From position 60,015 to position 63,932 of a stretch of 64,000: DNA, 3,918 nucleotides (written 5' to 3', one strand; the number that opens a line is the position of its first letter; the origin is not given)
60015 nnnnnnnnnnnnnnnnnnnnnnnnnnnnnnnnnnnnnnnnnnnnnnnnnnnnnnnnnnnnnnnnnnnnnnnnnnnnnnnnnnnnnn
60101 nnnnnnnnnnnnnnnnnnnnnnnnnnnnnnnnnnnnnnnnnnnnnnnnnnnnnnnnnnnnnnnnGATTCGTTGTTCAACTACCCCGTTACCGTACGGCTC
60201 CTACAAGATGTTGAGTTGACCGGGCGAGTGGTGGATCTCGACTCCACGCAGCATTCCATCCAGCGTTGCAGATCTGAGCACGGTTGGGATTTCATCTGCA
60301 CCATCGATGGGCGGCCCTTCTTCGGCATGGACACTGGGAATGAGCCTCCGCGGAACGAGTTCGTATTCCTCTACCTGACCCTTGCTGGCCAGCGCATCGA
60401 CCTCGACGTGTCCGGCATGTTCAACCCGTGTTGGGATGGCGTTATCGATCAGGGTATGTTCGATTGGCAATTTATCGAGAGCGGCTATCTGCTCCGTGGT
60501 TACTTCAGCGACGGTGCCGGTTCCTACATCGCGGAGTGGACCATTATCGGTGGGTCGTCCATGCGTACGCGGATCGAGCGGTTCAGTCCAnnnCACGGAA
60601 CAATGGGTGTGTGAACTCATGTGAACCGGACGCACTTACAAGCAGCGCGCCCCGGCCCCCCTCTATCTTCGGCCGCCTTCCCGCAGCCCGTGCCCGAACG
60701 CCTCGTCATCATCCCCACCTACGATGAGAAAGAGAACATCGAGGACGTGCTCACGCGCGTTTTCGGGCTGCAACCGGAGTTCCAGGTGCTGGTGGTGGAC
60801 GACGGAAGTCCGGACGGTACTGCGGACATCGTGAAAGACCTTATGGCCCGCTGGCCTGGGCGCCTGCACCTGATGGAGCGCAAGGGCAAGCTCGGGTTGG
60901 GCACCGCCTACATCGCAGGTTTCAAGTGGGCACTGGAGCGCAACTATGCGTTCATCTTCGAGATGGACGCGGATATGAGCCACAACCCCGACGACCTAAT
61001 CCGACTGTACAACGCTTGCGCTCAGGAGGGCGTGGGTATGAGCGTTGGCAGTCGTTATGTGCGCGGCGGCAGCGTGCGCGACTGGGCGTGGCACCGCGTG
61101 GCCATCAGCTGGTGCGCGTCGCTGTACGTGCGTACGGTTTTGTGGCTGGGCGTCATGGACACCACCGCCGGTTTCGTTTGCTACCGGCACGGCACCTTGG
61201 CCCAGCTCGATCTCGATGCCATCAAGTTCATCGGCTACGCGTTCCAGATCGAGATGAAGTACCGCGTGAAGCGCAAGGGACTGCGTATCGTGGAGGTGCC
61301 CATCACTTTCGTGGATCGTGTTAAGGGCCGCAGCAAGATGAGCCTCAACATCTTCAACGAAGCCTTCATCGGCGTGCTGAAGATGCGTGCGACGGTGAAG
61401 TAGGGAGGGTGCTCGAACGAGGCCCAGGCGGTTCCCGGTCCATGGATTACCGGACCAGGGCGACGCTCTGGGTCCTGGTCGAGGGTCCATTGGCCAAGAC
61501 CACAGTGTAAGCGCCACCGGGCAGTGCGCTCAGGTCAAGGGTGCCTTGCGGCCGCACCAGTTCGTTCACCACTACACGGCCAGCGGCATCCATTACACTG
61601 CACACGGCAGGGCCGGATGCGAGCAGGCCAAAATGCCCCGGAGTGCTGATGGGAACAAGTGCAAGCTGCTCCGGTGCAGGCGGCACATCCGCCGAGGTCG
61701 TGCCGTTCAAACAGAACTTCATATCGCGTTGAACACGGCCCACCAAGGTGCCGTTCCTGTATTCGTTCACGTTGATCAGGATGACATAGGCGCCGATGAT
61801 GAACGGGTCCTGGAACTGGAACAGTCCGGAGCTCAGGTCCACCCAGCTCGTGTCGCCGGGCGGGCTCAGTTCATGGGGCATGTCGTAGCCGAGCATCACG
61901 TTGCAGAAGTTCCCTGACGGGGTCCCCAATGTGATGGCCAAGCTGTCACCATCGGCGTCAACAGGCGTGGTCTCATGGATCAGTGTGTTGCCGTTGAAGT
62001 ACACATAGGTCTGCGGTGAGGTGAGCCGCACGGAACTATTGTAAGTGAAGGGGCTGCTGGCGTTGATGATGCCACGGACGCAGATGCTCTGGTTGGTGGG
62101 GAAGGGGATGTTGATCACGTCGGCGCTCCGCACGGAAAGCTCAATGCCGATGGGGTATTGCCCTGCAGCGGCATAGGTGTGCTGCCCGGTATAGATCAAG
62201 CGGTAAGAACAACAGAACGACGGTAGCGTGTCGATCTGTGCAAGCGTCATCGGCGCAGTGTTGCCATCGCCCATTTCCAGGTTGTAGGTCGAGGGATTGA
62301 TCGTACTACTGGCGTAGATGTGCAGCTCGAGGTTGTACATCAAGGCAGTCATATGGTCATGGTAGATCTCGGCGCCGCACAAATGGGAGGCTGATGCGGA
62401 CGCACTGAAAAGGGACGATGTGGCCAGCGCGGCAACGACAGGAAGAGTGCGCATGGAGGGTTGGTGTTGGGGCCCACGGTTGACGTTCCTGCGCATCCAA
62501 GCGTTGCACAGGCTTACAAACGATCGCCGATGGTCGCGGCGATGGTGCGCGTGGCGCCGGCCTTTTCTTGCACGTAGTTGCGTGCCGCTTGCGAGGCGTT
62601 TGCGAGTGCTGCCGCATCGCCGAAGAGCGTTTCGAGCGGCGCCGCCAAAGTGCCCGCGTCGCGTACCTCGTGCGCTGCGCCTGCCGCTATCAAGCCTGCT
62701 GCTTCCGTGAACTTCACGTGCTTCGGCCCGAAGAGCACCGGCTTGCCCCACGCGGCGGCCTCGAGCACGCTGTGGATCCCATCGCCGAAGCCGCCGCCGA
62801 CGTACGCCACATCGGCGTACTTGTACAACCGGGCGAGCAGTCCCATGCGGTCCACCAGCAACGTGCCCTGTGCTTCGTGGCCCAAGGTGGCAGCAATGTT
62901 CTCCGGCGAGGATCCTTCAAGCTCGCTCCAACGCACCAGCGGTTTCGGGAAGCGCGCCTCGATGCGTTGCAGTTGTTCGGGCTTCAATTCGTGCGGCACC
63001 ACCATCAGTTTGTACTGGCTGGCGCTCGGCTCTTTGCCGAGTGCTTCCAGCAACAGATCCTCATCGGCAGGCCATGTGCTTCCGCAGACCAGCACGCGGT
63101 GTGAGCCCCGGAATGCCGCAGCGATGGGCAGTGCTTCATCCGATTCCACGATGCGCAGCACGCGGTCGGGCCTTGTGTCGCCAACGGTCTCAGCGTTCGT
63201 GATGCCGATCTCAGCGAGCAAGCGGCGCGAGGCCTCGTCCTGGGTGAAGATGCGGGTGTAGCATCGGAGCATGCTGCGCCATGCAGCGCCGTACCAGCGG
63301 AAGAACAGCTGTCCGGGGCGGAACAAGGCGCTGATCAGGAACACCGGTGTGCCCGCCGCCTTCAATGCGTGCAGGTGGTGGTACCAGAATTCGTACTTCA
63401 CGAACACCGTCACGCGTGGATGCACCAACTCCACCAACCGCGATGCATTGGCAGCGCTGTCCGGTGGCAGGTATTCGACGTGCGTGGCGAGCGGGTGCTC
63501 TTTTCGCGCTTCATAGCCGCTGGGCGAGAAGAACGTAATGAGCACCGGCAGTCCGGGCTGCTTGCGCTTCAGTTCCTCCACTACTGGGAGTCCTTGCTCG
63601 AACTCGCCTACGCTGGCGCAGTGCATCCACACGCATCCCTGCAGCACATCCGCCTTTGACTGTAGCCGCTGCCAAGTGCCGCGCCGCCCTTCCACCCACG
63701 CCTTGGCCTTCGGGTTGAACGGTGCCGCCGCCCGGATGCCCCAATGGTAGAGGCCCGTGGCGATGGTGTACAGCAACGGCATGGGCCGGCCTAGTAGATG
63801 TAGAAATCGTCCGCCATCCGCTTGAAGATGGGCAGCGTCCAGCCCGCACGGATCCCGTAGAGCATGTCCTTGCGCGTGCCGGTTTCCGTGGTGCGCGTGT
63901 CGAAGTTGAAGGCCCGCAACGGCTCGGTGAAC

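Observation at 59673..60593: Type-B CTD adhesin is not followed by a PorP/SprF-like gene but by an uncharacterised 306-aa Cys-containing protein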

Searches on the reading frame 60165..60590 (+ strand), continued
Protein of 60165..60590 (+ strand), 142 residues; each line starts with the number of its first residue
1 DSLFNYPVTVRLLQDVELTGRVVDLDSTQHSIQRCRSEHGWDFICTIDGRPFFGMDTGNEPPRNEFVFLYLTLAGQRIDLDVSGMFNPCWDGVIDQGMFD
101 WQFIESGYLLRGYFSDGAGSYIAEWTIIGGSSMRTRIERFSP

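Call 68: find_related_loci(query=A2, collection=metagenome_contigs, flank=4000)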
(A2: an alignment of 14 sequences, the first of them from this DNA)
Query A2 (119 aa) in metagenome_contigs; peptide patterns used: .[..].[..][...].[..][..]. (x = any residue, [..] = any of these).
42 stretches matched a pattern; 36 encode a relative of the query (tblastn E <= 1e-3); 36 distinct loci.
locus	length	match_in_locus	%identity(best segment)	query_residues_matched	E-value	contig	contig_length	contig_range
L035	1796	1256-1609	46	1-118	7e-35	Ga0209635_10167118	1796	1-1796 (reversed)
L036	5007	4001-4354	44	1-118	5e-33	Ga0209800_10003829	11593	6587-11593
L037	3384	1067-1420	44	1-118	5e-33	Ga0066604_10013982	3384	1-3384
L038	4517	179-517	45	6-118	1e-30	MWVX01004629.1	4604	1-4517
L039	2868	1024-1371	41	3-118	6e-29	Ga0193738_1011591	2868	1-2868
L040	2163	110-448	45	3-119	1e-28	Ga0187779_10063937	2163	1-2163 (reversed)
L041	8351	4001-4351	41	2-118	3e-28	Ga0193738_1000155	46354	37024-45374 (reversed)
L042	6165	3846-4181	47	3-118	3e-28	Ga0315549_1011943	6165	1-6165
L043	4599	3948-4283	45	3-118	8e-26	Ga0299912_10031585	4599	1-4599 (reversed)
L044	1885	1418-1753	41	3-118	3e-24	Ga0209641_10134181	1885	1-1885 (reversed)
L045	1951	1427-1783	41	1-118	6e-24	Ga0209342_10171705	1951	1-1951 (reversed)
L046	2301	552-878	42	6-118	9e-24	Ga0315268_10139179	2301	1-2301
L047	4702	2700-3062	42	1-118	2e-23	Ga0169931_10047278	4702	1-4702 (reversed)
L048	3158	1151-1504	36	2-118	2e-23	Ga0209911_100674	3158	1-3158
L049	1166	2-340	44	3-119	8e-23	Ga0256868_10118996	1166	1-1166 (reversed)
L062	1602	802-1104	34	12-118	2e-15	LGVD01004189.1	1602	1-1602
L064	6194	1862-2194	32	3-115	1e-14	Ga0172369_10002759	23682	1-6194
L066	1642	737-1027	33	26-116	7e-14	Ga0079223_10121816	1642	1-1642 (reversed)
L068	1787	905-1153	35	32-116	9e-11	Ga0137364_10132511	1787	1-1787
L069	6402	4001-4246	36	32-115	4e-10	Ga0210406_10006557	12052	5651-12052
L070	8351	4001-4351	38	2-118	7e-20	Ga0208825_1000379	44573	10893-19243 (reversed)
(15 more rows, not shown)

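Call 91: search_protein_families(library=pfam, proteins=[L064:82-1710:+, L062:89-604:+, L070:2-3808:+], max_evalue=0.01)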
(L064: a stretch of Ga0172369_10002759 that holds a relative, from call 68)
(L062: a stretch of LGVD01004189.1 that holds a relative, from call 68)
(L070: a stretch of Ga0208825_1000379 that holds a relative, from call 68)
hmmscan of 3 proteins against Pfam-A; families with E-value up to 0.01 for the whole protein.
L064:82-1710:+ (543 aa): 1 family
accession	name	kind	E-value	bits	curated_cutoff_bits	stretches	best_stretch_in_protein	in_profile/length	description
PF03734.19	YkuD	-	0.0054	17.8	23.4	0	422-512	16-126/146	L,D-transpeptidase catalytic domain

L062:89-604:+ (172 aa): 1 family
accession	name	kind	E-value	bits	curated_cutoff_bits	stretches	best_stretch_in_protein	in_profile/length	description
PF18925.5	DUF5675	-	3.6e-13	49.8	26.7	1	10-113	3-90/114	Family of unknown function (DUF5675)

L070:2-3808:+ (1269 aa): 6 families
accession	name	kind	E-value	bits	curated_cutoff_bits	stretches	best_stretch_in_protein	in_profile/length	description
PF25023.1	TEN_YD-shell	-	2.3e-34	119.1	50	2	609-1107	336-866/909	Teneurin YD-shell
PF05593.20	RHS_repeat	-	1.3e-33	115.2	22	3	614-645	1-32/38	RHS Repeat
PF25021.1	TEN_NHL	-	1.2e-19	70.9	27.1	3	4-65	285-356/357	Teneurin NHL domain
PF01436.27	NHL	-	1.2e-11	44.4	20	1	97-119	4-26/28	NHL repeat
PF03734.19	YkuD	-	0.00015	22.8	23.4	1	1163-1254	18-140/146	L,D-transpeptidase catalytic domain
PF18925.5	DUF5675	-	0.00044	20.5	26.7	1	1180-1240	35-86/114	Family of unknown function (DUF5675)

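Call 94: search_dna_similar(query=window:60165-60590:+, collection=plasmids, mode=protein, max_evalue=0.001)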
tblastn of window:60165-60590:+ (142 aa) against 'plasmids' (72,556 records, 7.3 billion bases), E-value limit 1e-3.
No match.

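Call 95: search_dna_similar(query=window:60165-60590:+, collection=phages, mode=protein, max_evalue=0.001)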
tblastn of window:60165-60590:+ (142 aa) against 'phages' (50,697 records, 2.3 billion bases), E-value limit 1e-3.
No match.

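Call 98: search_protein_families(library=pfam, proteins=[L069:2640-3839:+, L068:144-731:+, L066:305-550:+, L066:2-301:+], max_evalue=0.1)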
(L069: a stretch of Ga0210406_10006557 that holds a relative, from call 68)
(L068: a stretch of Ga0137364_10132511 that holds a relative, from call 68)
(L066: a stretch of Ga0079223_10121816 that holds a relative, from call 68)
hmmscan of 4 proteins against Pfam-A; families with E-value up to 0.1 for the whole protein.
L069:2640-3839:+ (400 aa): 6 families
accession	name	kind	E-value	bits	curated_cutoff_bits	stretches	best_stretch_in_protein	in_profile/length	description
PF10908.13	Tlde1_dom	-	6e-12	46.5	30.1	1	272-369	7-114/120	Tlde1 domain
PF05345.18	He_PIG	-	0.0012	19.7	24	1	2-37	59-95/96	Putative Ig domain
PF09136.16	Glucodextran_B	-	0.0016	18.8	27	1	2-37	46-81/83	Glucodextranase, domain B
PF05593.20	RHS_repeat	-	0.015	16.1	22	0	47-75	1-34/38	RHS Repeat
PF03527.20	RHS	-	0.032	14.5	27.9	0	139-169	2-32/38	RHS protein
PF02494.22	HYR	-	0.091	13.5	21.7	0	10-37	54-81/81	HYR domain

L068:144-731:+ (196 aa): 1 family
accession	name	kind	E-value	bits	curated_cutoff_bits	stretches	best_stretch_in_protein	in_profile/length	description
PF10908.13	Tlde1_dom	-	2.1e-10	41.5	30.1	1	84-169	23-118/120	Tlde1 domain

L066:305-550:+ (82 aa): 3 families
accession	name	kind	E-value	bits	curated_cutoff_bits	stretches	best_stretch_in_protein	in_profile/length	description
PF10908.13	Tlde1_dom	-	1e-10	42.5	30.1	1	3-69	22-104/120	Tlde1 domain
PF03734.19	YkuD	-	0.00055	21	23.4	1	5-61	38-126/146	L,D-transpeptidase catalytic domain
PF18925.5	DUF5675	-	0.0011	19.2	26.7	1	5-72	35-100/114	Family of unknown function (DUF5675)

L066:2-301:+ (100 aa): 0 families

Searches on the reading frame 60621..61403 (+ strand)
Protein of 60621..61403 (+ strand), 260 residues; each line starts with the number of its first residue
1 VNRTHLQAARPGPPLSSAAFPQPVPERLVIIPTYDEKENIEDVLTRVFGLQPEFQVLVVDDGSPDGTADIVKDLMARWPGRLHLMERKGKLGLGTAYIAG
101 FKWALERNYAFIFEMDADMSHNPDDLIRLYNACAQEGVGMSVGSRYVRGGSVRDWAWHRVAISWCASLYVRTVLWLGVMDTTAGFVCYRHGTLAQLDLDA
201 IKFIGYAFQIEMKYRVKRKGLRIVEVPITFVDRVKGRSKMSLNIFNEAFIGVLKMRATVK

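Call 5: search_protein_families(library=ncbifam, proteins=[window:60621-61403:+], max_evalue=0.1)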
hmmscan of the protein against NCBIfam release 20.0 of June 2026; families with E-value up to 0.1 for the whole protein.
window:60621-61403:+ (260 aa): 18 families
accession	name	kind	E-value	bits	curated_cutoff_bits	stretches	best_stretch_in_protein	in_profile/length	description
NF058614.1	PPMAGASynPpgS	equivalog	3.4e-17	62.6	370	1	29-256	4-224/226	polyprenyl-phospho-N-acetylgalactosaminyl synthase PpgS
TIGR04182.1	glyco_TIGR04182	equivalog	1.8e-12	47.3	325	1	29-244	4-203/293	S-layer glycoprotein N-glycosyltransferase AglJ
TIGR03469.1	HpnB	hypoth_equivalog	2.6e-10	39.9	379.25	1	19-141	38-168/386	hopene-associated glycosyltransferase HpnB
TIGR03937.1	PgaC_IcaA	equivalog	2.4e-09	36.7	422.3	1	26-119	46-136/407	poly-beta-1,6-N-acetyl-D-glucosamine synthase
NF007986.1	PRK10714.1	equivalog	2.1e-08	33.5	529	1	27-148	8-129/316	undecaprenyl-phosphate 4-deoxy-4-formamido-L-arabinose transferase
TIGR04283.1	glyco_like_mftF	equivalog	3.2e-08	33.4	182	1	29-77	3-52/221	TIGR04283 family arsenosugar biosynthesis glycosyltransferase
NF045692.1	OglycostaseCruG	equivalog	9.2e-07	28.1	600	1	9-136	24-155/386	2'-O-glycosyltransferase CruG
NF053846.1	glyco_with_XrtP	equivalog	9.8e-07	27.8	520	1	29-98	45-116/440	XrtP-associated glycosyltransferase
NF047588.1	GlcsyltransPgfSStrep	equivalog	1.2e-06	28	500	1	29-151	5-127/308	glycosyltransferase PgfS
NF041875.1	EPS_EpsD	equivalog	1.6e-06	27.7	370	1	29-124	3-95/325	exopolysaccharide biosynthesis glycosyltransferase EpsD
NF041391.1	DPhHxTase_Halo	equivalog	4.6e-06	25.8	375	1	33-234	3-187/213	dolichyl-phosphate hexose transferase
NF038302.1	EPS_HpsE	equivalog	6.6e-05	22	300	1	29-85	5-65/307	hormogonium polysaccharide biosynthesis glycosyltransferase HpsE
TIGR04242.1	nodulat_NodC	equivalog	0.00026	20.1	550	1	22-145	45-168/395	chitooligosaccharide synthase NodC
NF047683.1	TeichurnBiosyTuaG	equivalog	0.00033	20.4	400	1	28-128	9-106/252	teichuronic acid biosynthesis protein TuaG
NF007482.0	PRK10073.1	equivalog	0.00042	19.4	423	1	29-121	10-98/334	glycosyltransferase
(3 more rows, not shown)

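Call 6: search_protein_families(library=pfam, proteins=[window:60621-61403:+], max_evalue=0.1)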
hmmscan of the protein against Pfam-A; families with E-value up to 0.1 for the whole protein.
window:60621-61403:+ (260 aa): 3 families
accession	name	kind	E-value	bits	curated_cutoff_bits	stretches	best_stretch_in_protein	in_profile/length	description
PF00535.33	Glycos_transf_2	-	1.9e-28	99.9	23.3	1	29-164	2-135/168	Glycosyl transferase family 2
PF13641.12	Glyco_tranf_2_3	-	7.6e-07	29.8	27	1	28-238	4-216/230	Glycosyltransferase like family 2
PF10111.15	Glyco_tranf_2_2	-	3e-05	24.1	27.3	1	29-126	2-99/276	Glycosyltransferase like family 2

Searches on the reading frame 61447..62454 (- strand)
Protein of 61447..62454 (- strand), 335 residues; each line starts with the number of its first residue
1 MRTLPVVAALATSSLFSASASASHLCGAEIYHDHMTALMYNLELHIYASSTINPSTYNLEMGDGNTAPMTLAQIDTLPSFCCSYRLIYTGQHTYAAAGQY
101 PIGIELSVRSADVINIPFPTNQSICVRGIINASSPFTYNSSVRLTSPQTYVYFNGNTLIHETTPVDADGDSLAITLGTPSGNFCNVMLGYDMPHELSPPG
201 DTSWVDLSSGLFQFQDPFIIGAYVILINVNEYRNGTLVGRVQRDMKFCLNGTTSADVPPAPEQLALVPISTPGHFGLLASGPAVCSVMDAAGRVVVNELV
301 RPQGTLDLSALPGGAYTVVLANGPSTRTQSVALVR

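Call 17: search_protein_families(library=pfam, proteins=[window:61447-62454:-], max_evalue=0.001)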
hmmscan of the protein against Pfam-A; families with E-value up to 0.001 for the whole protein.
window:61447-62454:- (335 aa): 0 families

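Call 78: search_protein_families(library=ncbifam, proteins=[window:61447-62454:-], max_evalue=0.01)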
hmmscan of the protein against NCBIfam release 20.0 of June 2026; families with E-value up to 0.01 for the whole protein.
window:61447-62454:- (335 aa): 1 family
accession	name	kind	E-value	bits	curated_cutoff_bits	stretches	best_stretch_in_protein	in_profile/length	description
TIGR04183.1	Por_Secre_tail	domain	0.0025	17.7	23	1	279-329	17-67/72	T9SS type A sorting domain-containing protein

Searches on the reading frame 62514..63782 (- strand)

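Call 17: search_protein_families(library=pfam, proteins=[window:62514-63782:-], max_evalue=0.001)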
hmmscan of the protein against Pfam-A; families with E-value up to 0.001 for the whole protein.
window:62514-63782:- (422 aa): 1 family
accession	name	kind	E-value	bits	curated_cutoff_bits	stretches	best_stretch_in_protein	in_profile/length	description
PF04413.22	Glycos_transf_N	-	1.5e-41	142.3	23.9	1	44-206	16-178/179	3-Deoxy-D-manno-octulosonic-acid transferase (kdotransferase)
